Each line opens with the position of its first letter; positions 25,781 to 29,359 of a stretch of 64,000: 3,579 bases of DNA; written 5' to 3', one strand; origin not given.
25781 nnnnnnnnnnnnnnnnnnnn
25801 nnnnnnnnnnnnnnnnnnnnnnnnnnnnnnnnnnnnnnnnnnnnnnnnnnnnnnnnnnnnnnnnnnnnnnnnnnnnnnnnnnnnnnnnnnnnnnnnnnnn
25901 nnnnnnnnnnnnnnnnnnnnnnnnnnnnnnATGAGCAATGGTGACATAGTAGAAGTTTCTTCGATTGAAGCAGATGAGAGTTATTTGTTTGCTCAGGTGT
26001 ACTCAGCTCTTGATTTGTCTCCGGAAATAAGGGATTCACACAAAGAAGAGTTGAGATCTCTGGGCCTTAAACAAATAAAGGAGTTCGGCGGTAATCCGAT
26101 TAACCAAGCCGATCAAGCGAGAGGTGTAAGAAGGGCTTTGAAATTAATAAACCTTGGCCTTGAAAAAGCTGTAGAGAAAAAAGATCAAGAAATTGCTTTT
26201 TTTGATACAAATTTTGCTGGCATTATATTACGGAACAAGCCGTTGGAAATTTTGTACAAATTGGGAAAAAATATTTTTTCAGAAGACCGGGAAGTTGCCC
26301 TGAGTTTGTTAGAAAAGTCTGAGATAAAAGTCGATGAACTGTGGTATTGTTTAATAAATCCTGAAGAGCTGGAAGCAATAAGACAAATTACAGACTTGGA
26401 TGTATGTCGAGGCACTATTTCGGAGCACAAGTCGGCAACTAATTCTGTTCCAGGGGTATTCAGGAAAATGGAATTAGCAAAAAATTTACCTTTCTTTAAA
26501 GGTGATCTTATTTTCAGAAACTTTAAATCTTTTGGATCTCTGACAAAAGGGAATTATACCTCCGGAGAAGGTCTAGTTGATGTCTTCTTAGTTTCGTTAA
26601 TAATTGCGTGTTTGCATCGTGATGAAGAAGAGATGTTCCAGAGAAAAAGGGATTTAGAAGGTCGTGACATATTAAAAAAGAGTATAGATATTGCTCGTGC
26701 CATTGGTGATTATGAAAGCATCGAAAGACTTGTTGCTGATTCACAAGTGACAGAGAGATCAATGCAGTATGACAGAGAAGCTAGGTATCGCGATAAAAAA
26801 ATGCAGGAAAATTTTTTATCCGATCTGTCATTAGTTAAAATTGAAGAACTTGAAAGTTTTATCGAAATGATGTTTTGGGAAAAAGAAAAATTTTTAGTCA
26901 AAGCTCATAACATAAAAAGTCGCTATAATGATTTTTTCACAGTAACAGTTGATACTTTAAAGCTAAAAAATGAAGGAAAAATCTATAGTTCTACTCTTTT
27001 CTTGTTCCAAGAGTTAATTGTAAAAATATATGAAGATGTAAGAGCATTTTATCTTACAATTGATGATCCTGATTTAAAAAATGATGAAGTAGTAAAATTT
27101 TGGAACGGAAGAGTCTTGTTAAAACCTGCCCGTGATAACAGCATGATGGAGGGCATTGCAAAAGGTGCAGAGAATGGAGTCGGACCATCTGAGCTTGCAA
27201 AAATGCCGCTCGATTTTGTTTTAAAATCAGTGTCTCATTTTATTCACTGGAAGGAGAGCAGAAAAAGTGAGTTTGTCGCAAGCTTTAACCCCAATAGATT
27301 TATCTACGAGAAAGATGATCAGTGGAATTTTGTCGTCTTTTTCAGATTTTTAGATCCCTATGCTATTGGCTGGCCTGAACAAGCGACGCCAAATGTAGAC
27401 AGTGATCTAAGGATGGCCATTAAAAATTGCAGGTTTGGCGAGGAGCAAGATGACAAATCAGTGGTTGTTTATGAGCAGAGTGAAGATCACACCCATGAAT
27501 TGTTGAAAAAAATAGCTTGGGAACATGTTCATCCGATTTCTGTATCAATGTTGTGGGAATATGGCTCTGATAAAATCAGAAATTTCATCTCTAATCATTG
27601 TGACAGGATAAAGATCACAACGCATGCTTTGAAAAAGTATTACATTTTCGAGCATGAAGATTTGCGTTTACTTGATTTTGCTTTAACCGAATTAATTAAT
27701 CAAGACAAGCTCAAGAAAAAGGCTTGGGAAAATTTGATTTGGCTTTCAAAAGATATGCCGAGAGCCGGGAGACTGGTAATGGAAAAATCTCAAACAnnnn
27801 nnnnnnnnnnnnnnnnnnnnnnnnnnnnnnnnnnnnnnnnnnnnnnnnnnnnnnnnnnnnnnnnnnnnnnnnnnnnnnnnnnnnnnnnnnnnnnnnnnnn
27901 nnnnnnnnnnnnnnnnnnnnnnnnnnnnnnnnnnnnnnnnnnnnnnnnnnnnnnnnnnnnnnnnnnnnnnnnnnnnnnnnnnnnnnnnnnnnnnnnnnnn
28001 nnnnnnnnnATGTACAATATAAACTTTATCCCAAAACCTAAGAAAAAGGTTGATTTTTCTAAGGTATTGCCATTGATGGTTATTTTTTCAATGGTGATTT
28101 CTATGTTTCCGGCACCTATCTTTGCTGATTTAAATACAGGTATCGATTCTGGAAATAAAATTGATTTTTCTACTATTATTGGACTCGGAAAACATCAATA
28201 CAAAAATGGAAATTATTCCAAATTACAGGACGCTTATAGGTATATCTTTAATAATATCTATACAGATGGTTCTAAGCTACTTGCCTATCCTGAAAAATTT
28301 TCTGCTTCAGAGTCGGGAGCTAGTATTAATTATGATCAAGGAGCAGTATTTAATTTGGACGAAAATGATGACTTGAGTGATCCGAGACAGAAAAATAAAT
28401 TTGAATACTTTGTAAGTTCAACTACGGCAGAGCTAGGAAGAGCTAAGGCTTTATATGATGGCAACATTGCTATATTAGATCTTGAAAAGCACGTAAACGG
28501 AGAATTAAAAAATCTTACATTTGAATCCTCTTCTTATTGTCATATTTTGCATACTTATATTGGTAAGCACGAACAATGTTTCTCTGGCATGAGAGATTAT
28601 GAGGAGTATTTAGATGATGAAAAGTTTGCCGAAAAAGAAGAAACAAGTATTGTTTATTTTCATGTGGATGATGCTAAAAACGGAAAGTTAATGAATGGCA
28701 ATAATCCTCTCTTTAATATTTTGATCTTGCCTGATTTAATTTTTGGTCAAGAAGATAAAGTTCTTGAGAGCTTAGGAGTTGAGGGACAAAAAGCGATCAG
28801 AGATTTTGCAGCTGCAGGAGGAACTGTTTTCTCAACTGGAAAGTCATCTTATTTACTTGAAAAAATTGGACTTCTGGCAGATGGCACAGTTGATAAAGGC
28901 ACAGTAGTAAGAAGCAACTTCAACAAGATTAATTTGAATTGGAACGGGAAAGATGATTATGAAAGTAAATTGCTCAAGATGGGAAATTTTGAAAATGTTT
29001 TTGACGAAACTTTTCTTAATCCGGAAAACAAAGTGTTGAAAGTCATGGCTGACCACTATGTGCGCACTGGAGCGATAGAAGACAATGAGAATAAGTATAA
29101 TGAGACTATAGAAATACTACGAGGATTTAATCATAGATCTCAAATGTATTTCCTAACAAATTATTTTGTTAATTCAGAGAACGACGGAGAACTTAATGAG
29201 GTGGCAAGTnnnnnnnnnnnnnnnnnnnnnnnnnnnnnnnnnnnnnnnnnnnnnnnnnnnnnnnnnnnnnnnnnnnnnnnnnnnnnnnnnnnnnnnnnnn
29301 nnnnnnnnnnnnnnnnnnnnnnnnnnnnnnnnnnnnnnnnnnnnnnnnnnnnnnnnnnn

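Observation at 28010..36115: A ~2,700-aa secreted multi-domain protein with no recognisable anchor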

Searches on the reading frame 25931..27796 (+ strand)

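Call 29: search_protein_families(library=pfam, proteins=[window:25931-27796:+], max_evalue=0.001)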
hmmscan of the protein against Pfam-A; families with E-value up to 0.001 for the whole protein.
window:25931-27796:+ (622 aa): 1 family
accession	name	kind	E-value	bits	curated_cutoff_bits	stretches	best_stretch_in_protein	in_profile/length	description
PF19676.4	DUF6178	-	0.00074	18.5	25.5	1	9-151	255-387/561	Family of unknown function (DUF6178)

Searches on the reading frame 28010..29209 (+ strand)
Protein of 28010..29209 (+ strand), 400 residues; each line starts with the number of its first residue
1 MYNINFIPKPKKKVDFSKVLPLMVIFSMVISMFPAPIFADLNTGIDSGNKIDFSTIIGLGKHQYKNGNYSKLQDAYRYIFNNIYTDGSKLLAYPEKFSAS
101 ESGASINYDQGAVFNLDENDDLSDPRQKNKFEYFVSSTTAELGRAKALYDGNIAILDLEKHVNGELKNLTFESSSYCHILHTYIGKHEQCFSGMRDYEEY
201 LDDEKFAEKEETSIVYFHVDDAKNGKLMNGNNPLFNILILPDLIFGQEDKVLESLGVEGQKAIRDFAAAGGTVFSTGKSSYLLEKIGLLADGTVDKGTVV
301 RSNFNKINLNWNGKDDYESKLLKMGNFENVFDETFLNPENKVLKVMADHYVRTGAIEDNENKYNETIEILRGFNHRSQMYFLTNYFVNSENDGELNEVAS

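Call 9: search_protein_families(library=pfam, proteins=[window:28010-29209:+], max_evalue=10)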
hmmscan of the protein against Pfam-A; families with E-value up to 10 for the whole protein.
window:28010-29209:+ (400 aa): 0 families
